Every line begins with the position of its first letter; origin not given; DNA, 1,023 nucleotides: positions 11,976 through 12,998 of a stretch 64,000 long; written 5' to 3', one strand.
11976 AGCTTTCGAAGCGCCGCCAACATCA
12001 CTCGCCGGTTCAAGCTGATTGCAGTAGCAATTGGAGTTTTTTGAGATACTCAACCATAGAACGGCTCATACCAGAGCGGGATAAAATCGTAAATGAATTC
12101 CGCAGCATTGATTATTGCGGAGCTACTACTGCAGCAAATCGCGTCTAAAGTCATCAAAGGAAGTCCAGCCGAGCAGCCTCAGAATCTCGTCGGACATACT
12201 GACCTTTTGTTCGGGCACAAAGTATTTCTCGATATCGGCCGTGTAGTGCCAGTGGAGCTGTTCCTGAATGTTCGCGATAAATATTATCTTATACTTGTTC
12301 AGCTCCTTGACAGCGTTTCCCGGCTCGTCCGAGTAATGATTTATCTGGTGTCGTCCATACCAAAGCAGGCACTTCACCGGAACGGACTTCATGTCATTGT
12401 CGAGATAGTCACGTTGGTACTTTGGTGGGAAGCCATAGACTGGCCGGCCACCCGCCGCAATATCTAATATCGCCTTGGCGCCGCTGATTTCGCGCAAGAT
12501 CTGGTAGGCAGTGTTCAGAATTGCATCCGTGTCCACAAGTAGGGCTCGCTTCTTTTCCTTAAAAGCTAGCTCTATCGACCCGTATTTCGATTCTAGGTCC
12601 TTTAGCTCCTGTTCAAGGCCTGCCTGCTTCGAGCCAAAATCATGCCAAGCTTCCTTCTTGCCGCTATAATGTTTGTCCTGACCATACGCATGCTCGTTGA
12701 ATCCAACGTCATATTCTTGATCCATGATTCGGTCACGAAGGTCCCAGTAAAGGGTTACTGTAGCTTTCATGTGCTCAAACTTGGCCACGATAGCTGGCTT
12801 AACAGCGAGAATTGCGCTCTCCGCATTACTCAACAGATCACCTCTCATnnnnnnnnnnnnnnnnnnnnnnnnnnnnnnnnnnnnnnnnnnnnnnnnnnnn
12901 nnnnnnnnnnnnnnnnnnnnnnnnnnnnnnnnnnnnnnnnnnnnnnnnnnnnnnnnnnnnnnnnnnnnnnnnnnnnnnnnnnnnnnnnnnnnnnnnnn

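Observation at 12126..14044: Translationally coupled pair: multi-TM protein with a NaK-type TLGDG pore loop plus an orphan 240-aa protein (candidate membrane-depolarising abortive-infection module)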

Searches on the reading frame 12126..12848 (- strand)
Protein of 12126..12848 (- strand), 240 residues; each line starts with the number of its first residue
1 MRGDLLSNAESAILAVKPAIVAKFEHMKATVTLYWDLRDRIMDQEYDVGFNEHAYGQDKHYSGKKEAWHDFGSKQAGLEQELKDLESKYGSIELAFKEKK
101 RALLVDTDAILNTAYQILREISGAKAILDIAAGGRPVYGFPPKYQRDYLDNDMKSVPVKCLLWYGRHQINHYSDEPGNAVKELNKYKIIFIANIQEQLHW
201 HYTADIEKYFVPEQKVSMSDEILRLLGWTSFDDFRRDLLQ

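Call 3: search_protein_families(library=pfam, proteins=[window:12126-12848:-], max_evalue=1)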
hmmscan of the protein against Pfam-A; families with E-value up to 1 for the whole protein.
window:12126-12848:- (240 aa): 0 families

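Call 4: search_protein_families(library=padloc, proteins=[window:12126-12848:-], max_evalue=1)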
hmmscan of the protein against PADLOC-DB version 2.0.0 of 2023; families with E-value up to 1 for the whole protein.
window:12126-12848:- (240 aa): 0 families

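Call 5: search_protein_families(library=ncbifam, proteins=[window:12126-12848:-], max_evalue=1)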
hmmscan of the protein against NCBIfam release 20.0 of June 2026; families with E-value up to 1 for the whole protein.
window:12126-12848:- (240 aa): 1 family
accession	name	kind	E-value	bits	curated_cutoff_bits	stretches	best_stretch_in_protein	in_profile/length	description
NF007385.0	PRK09906.1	equivalog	0.14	11.3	356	1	74-126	28-80/296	DNA-binding transcriptional regulator HcaR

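Call 9: find_homologous_proteins(query=window:12126-12848:-)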
Query window:12126-12848:- (240 aa): 1 proteins with E <= 0.001 among 637 candidates.
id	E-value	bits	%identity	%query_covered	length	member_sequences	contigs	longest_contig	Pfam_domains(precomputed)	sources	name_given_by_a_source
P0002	1.7e-159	547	100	100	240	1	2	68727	-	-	-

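Call 11: find_encoding_contigs(protein=P0002, flank=10000)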
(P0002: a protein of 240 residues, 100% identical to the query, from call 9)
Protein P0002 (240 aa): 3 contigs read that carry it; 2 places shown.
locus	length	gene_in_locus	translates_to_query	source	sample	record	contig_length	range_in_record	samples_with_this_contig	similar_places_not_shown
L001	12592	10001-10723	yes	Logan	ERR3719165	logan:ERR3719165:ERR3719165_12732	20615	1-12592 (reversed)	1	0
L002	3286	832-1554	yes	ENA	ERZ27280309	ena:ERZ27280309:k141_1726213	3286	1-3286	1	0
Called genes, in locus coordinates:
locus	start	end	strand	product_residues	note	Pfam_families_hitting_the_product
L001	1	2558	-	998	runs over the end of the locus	PF06634:DUF1156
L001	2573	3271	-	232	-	PF12635:DUF3780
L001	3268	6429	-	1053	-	PF04465:DUF499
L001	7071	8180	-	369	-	-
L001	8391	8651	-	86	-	-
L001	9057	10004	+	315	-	-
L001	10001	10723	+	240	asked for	-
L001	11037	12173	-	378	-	PF04286:DUF445 (weak)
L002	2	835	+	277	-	?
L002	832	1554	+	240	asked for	-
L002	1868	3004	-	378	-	PF04286:DUF445 (weak)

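Call 23: search_protein_families(library=phrogs, proteins=[window:12126-12848:-], max_evalue=0.1)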
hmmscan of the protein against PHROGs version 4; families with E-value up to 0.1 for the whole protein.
window:12126-12848:- (240 aa): 0 families

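Call 27: find_related_loci(query=window:12126-12848:-, collection=viral_contigs, flank=10000)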
Query window:12126-12848:- (240 aa) in viral_contigs; peptide patterns used: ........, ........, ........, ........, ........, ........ (x = any residue, [..] = any of these).
32 stretches matched a pattern, but none encodes a relative of the query by tblastn (E <= 1e-3).

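Call 40: predict_structure(protein=window:12126-12848:-)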
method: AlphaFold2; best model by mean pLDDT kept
length: 240 residues; sequences in the alignment: 1
mean_pLDDT: 40.2   pTM: 0.23
mean pLDDT of the five models: 40.2, 39.0, 36.3, 32.4, 29.5
residues with pLDDT >= 90: 0; 70-90: 0; 50-70: 20; < 50: 220
segments of 3 or more residues with pLDDT < 50: 1-21, 23-35, 40-42, 44-69, 89-228, 230-240
pLDDT, mean of each block of 10 residues (from residue 1): 38 44 45 46 44 41 44 55 51 40 34 37 28 27 42 41 40 37 39 37 30 35 46 43
secondary structure, 60 per line:
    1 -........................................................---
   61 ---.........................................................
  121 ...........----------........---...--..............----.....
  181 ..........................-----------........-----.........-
elements in order: H2-57 H64-131 H142-149 H158-171 H176-206 H218-225 H231-239

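Call 47: search_dna_similar(query=window:12126-12848:-, collection=plasmids, mode=protein, max_evalue=1)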
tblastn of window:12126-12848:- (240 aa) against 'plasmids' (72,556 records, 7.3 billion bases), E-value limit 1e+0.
No match.

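Call 49: search_dna_similar(query=window:12126-12848:-, collection=phages, mode=protein, max_evalue=1)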
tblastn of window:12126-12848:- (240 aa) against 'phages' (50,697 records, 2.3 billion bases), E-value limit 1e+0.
No match.

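Call 50: find_related_loci(query=window:12126-12848:-, collection=genome_contigs, flank=10000)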
Query window:12126-12848:- (240 aa) in genome_contigs; peptide patterns used: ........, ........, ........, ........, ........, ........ (x = any residue, [..] = any of these).
92 stretches matched a pattern, but none encodes a relative of the query by tblastn (E <= 1e-3).

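Call 51: find_related_loci(query=window:12126-12848:-, collection=metagenome_contigs, flank=10000)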
Query window:12126-12848:- (240 aa) in metagenome_contigs; peptide patterns used: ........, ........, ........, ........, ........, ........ (x = any residue, [..] = any of these).
184 stretches matched a pattern, but none encodes a relative of the query by tblastn (E <= 1e-3).

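Call 60: search_solved_structures(query=window:12126-12848:-, max_evalue=10, show_alignments=2)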
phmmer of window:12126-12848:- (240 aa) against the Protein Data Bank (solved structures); distinct sequences matched with E-value up to 10: 0.

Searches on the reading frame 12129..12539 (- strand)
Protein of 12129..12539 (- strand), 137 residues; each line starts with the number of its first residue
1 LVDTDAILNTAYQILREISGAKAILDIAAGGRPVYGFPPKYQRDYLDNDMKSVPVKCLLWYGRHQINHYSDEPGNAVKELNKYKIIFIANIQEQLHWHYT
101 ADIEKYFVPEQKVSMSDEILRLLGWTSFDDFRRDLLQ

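Call 62: search_protein_families(library=pfam, proteins=[window:12129-12539:-], max_evalue=10)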
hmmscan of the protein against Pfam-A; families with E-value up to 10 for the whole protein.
seq(137 aa): 0 families

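Call 72: search_protein_families(library=ncbifam, proteins=[window:12129-12539:-], max_evalue=10)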
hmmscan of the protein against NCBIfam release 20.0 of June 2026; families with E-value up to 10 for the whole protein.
seq(137 aa): 0 families

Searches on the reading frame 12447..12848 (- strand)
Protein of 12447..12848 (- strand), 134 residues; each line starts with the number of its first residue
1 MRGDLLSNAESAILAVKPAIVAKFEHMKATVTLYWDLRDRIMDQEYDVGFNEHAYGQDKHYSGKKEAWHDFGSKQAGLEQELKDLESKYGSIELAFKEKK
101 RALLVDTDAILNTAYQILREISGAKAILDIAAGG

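Call 62: search_protein_families(library=pfam, proteins=[window:12447-12848:-], max_evalue=10)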
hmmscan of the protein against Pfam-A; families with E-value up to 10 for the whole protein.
seq(134 aa): 0 families

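Call 72: search_protein_families(library=ncbifam, proteins=[window:12447-12848:-], max_evalue=10)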
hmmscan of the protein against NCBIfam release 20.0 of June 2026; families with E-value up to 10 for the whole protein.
seq(134 aa): 3 families
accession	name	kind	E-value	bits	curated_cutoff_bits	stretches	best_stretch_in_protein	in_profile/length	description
NF007385.0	PRK09906.1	equivalog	0.047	12.8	356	1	73-126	27-80/296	DNA-binding transcriptional regulator HcaR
TIGR01653.1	lactococcin_972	subfamily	0.085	13.1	32.1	1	6-63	7-48/97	lactococcin 972 family bacteriocin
NF005130.0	PRK06569.1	equivalog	0.098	12.8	174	1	70-129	92-149/157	F0F1 ATP synthase subunit B'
